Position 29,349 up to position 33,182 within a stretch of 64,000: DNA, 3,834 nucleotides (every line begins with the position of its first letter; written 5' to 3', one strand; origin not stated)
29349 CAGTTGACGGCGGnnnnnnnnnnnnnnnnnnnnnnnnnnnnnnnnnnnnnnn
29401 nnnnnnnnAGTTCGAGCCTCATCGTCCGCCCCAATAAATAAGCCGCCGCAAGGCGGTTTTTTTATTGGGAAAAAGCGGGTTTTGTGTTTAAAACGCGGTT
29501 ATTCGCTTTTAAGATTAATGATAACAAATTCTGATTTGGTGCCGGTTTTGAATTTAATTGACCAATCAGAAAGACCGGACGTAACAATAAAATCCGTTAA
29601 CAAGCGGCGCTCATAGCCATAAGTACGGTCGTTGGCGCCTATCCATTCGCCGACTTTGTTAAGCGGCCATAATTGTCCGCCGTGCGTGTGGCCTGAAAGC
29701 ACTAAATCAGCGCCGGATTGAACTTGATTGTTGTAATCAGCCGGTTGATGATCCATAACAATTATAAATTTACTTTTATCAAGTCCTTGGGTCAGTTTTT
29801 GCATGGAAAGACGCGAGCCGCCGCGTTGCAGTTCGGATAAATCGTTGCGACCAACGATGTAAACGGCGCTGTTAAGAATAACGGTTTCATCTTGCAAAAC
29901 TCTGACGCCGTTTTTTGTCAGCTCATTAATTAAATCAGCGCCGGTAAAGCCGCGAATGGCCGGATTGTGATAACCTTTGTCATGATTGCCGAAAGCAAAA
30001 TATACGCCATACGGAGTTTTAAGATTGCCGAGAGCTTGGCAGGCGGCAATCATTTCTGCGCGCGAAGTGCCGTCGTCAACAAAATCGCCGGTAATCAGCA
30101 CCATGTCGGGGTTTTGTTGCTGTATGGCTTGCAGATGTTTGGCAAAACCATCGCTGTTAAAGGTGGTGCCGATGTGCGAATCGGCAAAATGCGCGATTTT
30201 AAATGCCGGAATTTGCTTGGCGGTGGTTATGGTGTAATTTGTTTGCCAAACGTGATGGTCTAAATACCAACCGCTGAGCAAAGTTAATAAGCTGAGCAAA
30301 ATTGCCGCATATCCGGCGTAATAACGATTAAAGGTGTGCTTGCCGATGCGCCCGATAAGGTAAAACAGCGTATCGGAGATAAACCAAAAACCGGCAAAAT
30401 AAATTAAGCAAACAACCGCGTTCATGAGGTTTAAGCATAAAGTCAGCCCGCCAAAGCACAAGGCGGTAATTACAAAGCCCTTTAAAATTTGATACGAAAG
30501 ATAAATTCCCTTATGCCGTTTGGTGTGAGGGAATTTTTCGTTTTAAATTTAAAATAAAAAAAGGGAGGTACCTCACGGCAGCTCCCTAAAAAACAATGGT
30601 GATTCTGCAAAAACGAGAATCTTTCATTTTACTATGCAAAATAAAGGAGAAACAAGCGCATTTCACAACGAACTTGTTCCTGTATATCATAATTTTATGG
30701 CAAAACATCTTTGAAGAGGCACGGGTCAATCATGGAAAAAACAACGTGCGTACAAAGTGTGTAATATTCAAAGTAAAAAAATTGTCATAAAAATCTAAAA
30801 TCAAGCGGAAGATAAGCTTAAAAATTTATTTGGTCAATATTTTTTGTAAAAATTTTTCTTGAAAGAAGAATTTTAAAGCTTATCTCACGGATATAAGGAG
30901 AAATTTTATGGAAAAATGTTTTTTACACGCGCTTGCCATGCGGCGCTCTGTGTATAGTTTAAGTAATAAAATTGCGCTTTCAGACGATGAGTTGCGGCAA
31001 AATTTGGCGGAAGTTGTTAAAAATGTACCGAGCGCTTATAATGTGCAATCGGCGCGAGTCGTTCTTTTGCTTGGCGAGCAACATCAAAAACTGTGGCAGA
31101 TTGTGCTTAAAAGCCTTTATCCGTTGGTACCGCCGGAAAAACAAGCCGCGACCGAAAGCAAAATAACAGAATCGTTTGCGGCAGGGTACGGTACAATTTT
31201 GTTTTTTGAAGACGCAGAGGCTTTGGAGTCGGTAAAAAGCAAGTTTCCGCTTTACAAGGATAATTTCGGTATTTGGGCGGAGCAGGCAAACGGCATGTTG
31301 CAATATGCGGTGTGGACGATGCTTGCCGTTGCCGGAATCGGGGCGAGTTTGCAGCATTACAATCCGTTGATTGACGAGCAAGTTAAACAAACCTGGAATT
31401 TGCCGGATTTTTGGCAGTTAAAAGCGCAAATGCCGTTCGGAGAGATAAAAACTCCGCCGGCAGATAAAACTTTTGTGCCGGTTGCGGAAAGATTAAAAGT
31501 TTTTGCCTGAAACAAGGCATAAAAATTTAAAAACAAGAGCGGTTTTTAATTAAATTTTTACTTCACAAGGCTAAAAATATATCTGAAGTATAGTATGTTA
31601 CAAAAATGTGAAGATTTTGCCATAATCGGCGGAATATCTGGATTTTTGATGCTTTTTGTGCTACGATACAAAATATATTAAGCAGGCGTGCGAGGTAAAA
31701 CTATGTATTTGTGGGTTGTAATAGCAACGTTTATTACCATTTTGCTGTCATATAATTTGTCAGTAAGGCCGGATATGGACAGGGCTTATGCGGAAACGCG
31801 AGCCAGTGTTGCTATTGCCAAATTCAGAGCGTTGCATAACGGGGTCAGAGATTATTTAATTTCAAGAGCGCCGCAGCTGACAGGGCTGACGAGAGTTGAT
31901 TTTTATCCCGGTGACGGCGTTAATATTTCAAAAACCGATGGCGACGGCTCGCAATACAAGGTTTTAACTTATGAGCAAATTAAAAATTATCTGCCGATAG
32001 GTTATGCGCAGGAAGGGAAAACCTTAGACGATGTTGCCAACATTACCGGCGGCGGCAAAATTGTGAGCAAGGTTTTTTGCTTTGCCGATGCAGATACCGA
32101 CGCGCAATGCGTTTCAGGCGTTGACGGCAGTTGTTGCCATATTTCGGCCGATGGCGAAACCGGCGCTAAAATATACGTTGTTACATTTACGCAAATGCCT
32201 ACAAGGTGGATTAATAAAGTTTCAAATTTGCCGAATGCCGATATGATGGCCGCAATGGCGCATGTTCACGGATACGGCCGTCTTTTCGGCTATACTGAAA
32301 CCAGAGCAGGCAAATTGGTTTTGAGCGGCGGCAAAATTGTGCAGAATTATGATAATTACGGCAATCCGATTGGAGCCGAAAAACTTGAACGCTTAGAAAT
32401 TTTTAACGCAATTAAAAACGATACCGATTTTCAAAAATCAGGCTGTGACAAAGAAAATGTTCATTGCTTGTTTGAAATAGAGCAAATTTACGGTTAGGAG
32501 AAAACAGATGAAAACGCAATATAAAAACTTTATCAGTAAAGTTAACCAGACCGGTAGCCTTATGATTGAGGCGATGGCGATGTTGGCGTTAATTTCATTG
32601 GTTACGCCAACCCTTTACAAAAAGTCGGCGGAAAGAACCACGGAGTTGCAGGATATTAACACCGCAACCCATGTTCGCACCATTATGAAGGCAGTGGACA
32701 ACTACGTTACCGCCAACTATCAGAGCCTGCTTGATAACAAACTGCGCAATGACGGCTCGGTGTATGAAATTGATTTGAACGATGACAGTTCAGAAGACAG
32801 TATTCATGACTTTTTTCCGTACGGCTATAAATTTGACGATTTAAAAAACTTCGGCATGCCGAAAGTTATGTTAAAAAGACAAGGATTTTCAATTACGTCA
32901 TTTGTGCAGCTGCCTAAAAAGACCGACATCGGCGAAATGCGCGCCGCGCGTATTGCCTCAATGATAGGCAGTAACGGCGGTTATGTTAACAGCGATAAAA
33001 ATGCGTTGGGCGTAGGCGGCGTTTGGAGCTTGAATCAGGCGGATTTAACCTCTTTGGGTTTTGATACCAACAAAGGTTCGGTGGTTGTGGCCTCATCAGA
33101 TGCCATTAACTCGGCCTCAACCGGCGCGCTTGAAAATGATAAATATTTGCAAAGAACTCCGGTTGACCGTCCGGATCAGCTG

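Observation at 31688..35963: Orphan giant prepilin-like protein (1151 aa) with a small Cys-rich partner and no pilus machinery nearby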

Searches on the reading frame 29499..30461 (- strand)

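Call 4: search_protein_families(library=pfam, proteins=[window:29499-30461:-], max_evalue=0.1)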
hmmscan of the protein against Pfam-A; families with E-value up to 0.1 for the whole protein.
window:29499-30461:- (320 aa): 3 families
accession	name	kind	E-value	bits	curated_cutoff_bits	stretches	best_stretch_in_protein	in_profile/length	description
PF00149.33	Metallophos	-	6.1e-18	66.4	21.5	1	87-261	1-190/191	Calcineurin-like phosphoesterase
PF12850.12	Metallophos_2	-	3.6e-08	34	27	1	88-260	2-117/154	Calcineurin-like phosphoesterase superfamily domain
PF13941.12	MutL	-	0.026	13.8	27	1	88-156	88-154/450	MutL protein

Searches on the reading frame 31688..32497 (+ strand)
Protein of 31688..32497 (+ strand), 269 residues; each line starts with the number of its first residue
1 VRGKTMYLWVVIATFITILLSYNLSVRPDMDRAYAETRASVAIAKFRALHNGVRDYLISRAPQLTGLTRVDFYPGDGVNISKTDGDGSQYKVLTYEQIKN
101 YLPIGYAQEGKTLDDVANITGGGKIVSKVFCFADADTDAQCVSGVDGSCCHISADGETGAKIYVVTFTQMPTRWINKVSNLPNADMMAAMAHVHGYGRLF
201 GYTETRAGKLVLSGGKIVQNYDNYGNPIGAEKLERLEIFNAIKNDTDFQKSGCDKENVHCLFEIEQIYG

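Call 4: search_protein_families(library=pfam, proteins=[window:31688-32497:+], max_evalue=0.1)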
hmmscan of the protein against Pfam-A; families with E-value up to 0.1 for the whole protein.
window:31688-32497:+ (269 aa): 1 family
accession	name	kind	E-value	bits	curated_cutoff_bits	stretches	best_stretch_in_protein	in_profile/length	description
PF03225.19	Viral_Hsp90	-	0.042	12.8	25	0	28-73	424-470/512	Viral heat shock protein Hsp90 homologue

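Call 6: search_protein_families(library=ncbifam, proteins=[window:31688-32497:+], max_evalue=1)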
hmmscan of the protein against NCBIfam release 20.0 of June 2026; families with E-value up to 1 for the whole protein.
window:31688-32497:+ (269 aa): 0 families
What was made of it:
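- Tried and rejected: Pfam and NCBIfam on the full-length proteins found nothing useful (calls 4, 6).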

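Call 16: find_homologous_proteins(query=window:31688-32497:+)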
Query window:31688-32497:+ (269 aa): 59 proteins with E <= 0.001 among 420 candidates.
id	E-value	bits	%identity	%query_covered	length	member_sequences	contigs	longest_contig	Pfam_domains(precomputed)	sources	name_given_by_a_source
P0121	9.7e-169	578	95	98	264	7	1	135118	-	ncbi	-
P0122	7.0e-117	407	66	98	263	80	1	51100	-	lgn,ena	-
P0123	6.7e-112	391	64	98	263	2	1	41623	-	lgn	-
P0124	2.7e-107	376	64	98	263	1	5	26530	-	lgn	-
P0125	4.6e-106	372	61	98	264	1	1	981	-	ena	-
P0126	1.1e-103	364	61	98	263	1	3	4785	-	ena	-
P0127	2.3e-102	360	62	98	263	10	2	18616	-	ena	-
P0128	3.4e-100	353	61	98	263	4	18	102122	-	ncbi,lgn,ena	-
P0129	3.1e-99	350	63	98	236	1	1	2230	-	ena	-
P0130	4.7e-99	349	60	98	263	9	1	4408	-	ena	-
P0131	5.5e-99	349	60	98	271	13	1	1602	-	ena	-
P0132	4.3e-98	346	59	98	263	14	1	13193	-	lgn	-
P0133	9.2e-97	342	58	98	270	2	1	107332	-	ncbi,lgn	-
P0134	2.5e-96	340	58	98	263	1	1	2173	-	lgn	-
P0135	3.0e-95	337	59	94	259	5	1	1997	-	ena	-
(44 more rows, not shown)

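Call 53: predict_structure(alignment_id=A4)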
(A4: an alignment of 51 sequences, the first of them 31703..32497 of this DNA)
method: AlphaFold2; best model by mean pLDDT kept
length: 264 residues; sequences in the alignment: 51
mean_pLDDT: 87.6   pTM: 0.82
mean pLDDT of the five models: 87.6, 86.5, 85.8, 85.7, 85.4
residues with pLDDT >= 90: 150; 70-90: 94; 50-70: 20; < 50: 0
segments of 3 or more residues with pLDDT < 50: none
pLDDT, mean of each block of 10 residues (from residue 1): 89 71 78 92 95 89 85 79 76 91 82 86 90 82 72 82 94 93 93 95 93 93 93 95 95 95 81
secondary structure, 60 per line:
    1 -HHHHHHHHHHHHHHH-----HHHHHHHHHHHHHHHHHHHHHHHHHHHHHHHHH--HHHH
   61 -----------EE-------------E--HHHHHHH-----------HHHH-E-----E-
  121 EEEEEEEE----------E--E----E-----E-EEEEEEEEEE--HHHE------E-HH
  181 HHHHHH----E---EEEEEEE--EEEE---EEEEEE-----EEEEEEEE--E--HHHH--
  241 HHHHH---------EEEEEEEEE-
elements in order: H2-16 H22-54 H57-60 H90-96 H108-111 E121-128 E155-164 H179-186 E195-201 E204-207 E211-216 E222-229 H235-238 H241-245 E255-263
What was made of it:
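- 31703..32497 (+): Partner P: 264 aa, no leader peptide, pilin fold. It starts with a hydrophobic helix (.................), followed by a long helix and a beta-sheet, and has 6 cysteines. AlphaFold2 model with pLDDT 87.6 and pTM 0.82: call 53.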

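Call 63: search_dna_similar(query=window:31703-32497:+, collection=plasmids, mode=protein, max_evalue=10, max_rows=10)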
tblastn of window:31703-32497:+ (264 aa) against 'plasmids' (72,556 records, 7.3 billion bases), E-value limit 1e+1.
Records with a match: 3; places in all: 3; records where one place covers at least 80% of the query: 0.
Best place of each record, by identity: <60% 3.
By first word of the organism name: Niallia 1; Deinococcus 1; Acinetobacter 1.
By predicted mobility (MOB-suite, as given by PLSDB): non-mobilizable 2; mobilizable 1.
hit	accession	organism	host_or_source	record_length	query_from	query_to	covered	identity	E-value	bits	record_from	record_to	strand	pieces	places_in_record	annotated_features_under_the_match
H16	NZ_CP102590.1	Niallia taxi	-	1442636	130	229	38%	28.1%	5e+0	36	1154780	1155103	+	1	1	none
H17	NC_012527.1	Deinococcus deserti VCD115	-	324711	101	195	36%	29.5%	8e-1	39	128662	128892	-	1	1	none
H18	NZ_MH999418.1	Acinetobacter sp. SWBY1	-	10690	139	214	29%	26.6%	4e+0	37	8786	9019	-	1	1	dcm: DNA (cytosine-5-)-methyltransferase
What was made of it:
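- Tried and rejected: The partner against plasmids gave noise (call 63).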

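Call 84: search_protein_families(library=pfam, alignment_id=A4, max_evalue=1)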
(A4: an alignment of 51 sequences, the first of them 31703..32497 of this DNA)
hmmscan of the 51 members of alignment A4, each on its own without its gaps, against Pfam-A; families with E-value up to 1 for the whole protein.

A. member 1, window:31703-32497:+ (264 aa): 1 family
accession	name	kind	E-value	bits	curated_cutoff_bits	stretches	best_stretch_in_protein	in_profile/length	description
PF03225.19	Viral_Hsp90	-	0.04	12.9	25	1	24-68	425-470/512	Viral heat shock protein Hsp90 homologue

B. families by the number of members that match (of 51 scanned): 15 families
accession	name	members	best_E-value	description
PF12326.13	EOS1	3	0.097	N-glycosylation protein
PF03225.19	Viral_Hsp90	2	0.04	Viral heat shock protein Hsp90 homologue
PF16350.10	FAO_M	1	0.033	FAD dependent oxidoreductase central domain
PF11556.13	EBA-175_VI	1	0.053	Erythrocyte binding antigen 175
PF21027.3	Sde0182_C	1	0.067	Cellulose-binding protein Sde0182, C-terminal domain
PF21584.2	2L_N_poxvirus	1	0.084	Poxvirus, 2L, N-terminal domain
PF12521.13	DUF3724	1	0.13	Protein of unknown function (DUF3724)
PF07202.18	Tcp10_C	1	0.13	T-complex protein 10 C-terminus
PF06480.20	FtsH_ext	1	0.14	FtsH Extracellular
PF17998.7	AgI_II_C2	1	0.14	Cell surface antigen I/II C2 terminal domain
PF07753.16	DUF1609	1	0.14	Protein of unknown function (DUF1609)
PF18067.7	Lipase_C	1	0.16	Lipase C-terminal domain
PF24989.1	DUF7776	1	0.17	Domain of unknown function (DUF7776)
PF11178.13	DUF2963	1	0.17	Protein of unknown function (DUF2963)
PF10810.13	DUF2545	1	0.2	Protein of unknown function (DUF2545)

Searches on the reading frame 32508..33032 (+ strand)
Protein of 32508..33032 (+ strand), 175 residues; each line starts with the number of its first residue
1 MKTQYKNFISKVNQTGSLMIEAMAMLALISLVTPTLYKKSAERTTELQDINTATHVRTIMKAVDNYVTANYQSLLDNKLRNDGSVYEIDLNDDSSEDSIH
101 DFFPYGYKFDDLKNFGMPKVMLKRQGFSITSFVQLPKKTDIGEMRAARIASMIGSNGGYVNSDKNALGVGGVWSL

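Call 31: search_protein_families(library=pfam, proteins=[window:32508-33032:+], max_evalue=1)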
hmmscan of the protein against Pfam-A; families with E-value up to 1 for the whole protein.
seq(175 aa): 1 family
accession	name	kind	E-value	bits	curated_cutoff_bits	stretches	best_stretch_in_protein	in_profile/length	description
PF04917.17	Shufflon_N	-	0.0062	16.5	27.5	1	148-174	103-130/324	Bacterial shufflon protein, N-terminal constant region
